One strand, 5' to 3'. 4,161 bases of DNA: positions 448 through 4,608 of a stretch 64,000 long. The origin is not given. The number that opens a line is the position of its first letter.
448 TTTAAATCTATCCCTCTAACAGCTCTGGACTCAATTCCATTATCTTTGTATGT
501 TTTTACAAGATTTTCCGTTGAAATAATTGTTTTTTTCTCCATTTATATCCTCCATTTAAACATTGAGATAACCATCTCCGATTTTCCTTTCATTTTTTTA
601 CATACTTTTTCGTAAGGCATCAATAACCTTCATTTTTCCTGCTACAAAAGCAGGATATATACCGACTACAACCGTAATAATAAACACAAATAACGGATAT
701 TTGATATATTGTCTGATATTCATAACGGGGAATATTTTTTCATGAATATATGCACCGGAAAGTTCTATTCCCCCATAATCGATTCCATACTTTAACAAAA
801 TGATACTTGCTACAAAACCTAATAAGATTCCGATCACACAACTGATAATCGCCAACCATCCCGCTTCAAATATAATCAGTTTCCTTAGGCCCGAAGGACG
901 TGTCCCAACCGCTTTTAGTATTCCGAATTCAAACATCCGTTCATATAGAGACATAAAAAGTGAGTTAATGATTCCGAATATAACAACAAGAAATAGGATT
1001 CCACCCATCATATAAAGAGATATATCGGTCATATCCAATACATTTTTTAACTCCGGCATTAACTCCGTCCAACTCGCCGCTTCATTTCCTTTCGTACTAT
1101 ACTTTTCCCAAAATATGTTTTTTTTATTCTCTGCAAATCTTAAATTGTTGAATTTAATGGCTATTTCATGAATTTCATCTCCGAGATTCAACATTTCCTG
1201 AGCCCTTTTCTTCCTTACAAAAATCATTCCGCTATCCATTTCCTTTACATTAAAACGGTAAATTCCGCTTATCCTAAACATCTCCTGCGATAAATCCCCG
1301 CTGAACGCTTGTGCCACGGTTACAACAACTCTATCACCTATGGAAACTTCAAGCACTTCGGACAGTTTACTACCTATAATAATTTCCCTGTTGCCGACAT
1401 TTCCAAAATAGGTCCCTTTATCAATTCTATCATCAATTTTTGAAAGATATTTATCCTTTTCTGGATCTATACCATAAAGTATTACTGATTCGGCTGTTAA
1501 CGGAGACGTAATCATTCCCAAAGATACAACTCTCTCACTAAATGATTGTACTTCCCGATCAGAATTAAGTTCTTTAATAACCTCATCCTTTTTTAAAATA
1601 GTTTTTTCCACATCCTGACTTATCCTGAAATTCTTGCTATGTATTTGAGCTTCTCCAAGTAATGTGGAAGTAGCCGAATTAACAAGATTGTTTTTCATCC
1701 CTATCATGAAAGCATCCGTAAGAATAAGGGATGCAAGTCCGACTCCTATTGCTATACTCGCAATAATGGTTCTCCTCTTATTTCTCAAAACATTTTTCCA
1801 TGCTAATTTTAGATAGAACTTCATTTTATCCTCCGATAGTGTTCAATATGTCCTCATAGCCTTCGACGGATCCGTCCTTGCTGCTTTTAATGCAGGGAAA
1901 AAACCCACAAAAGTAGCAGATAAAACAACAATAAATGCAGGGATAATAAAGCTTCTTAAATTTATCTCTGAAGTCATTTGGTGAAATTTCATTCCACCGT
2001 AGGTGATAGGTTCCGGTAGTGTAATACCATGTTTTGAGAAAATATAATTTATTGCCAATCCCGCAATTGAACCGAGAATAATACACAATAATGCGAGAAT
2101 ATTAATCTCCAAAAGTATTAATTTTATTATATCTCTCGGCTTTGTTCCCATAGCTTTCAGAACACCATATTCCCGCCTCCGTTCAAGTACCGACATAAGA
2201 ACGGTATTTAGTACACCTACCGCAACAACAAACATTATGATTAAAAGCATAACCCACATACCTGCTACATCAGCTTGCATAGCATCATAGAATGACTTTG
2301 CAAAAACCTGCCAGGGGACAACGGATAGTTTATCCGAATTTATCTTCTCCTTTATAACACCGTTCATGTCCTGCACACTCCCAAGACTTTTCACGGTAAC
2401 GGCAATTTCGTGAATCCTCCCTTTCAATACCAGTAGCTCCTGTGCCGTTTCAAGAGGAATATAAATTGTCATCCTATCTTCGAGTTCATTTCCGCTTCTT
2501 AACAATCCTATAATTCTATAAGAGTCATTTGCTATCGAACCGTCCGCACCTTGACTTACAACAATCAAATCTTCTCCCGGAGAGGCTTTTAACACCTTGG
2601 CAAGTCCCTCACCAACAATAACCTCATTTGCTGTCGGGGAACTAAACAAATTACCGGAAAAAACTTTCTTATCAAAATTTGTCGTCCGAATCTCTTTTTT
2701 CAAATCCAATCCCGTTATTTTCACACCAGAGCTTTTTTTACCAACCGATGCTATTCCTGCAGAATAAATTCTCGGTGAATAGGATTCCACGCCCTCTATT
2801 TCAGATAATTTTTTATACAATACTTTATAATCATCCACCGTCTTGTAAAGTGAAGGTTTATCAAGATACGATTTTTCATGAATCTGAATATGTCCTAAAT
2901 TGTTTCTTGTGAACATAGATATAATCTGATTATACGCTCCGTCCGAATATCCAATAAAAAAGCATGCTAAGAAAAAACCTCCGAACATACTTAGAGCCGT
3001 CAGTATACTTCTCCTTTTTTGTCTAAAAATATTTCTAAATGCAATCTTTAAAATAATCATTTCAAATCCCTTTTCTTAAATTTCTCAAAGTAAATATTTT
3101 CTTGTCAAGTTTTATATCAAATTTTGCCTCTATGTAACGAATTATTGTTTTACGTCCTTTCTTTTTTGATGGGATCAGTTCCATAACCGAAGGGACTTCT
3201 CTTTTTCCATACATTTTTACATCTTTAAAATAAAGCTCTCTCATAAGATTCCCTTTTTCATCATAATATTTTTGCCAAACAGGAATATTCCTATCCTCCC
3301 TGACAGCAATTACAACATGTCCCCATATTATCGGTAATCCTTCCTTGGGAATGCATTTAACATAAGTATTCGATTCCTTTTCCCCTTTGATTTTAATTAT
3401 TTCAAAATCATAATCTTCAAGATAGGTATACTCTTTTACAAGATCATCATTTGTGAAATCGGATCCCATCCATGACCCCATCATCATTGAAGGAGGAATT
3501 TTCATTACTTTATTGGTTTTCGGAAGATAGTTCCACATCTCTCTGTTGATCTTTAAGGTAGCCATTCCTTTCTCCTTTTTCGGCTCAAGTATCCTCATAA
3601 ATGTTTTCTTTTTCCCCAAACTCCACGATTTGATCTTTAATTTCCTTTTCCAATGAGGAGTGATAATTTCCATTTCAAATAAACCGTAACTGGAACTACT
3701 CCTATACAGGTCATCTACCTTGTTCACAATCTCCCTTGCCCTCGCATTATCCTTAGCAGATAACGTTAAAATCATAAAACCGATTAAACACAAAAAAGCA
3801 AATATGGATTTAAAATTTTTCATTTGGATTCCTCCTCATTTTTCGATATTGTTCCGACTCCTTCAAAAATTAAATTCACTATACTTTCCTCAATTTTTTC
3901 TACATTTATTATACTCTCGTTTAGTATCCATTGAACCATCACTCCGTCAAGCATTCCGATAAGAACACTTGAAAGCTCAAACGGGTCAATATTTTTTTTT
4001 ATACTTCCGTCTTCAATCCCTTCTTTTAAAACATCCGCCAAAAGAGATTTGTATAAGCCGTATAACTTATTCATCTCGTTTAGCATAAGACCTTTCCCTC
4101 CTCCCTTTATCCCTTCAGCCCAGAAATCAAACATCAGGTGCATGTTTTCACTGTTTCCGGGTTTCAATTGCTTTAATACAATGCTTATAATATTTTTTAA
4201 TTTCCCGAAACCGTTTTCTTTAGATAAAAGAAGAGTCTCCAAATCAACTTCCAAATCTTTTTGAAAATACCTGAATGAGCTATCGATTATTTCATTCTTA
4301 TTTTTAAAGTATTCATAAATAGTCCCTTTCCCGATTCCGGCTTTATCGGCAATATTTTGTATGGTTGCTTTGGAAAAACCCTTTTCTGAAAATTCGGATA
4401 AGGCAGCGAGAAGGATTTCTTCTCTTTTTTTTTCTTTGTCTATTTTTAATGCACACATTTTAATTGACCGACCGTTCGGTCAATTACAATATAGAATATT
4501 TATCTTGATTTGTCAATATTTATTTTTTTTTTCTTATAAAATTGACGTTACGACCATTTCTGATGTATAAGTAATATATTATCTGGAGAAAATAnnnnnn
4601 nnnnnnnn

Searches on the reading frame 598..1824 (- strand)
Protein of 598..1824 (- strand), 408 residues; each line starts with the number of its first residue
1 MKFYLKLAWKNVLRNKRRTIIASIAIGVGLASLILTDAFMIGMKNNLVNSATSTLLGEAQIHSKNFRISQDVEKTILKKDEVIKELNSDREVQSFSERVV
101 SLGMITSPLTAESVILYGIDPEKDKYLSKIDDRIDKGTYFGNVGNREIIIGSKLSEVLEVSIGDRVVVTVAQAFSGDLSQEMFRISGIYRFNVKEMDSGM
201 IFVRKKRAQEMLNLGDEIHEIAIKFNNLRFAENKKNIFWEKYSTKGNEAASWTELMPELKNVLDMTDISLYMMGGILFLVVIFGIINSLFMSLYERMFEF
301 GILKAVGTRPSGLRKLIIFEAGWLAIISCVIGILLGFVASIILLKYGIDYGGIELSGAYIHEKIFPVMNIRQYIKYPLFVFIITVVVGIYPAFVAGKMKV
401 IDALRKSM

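Call 43: find_encoding_contigs(protein=window:598-1824:-, flank=10000, max_places=1)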
Protein window:598-1824:- (408 aa): 3 contigs read that carry it; 1 place shown.
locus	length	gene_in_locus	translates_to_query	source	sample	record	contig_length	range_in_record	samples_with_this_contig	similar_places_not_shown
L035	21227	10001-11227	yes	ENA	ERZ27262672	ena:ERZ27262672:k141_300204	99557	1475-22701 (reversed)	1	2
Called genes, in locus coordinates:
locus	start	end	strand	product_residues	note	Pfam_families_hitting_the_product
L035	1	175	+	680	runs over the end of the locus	PF18262:PhetRS_B1 (faint), PF03483:B3_4, PF03484:B5, PF17759:tRNA_synthFbeta, PF03147:FDX-ACB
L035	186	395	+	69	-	PF06005:ZapB (weak)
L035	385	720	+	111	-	PF05164:ZapA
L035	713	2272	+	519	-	PF12072:RNase_Y_N, PF00013:KH_1 (weak), PF01966:HD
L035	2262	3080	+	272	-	PF00149:Metallophos, PF13277:YmdB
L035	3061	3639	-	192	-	PF01227:GTP_cyclohydroI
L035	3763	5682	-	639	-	PF13145:Rotamase_2, PF13616:Rotamase_3, PF00639:Rotamase, PF04055:Radical_SAM, PF13353:Fer4_12 (faint), PF13186:SPASM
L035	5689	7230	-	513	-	PF00884:Sulfatase, PF01663:Phosphodiest, PF16347:SGSH_C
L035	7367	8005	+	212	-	PF00440:TetR_N, PF13977:TetR_C_6 (weak), PF08359:TetR_C_4 (weak)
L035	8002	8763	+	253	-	PF17131:TP_0789-like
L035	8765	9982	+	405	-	PF12704:MacB_PCD, PF02687:FtsX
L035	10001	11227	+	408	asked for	PF12704:MacB_PCD, PF02687:FtsX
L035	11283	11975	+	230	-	PF02463:SMC_N (weak), PF00005:ABC_tran, PF13304:AAA_21 (faint)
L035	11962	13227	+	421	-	PF11383:DUF3187 (faint)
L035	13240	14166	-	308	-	PF00389:2-Hacid_dh, PF02826:2-Hacid_dh_C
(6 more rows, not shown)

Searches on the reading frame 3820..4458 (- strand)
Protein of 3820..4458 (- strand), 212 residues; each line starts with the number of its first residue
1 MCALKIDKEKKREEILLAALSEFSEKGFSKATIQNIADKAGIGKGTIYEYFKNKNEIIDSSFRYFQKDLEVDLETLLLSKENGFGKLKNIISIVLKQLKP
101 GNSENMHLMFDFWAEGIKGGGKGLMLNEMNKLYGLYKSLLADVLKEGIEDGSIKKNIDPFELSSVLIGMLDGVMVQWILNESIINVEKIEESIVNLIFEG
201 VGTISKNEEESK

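Call 60: search_protein_families(library=pfam, proteins=[window:3820-4458:-])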
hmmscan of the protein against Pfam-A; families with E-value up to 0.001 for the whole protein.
window:3820-4458:- (212 aa): 3 families
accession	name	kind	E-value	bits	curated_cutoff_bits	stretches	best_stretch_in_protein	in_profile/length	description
PF00440.29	TetR_N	-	2.9e-15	56.2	24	1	15-58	1-44/47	Bacterial regulatory proteins, tetR family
PF08359.16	TetR_C_4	-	1.9e-07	31.7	21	1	129-200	62-133/133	YsiA-like protein, C-terminal region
PF13977.11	TetR_C_6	-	6.1e-06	26.8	27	1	98-190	15-103/115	BetI-type transcriptional repressor, C-terminal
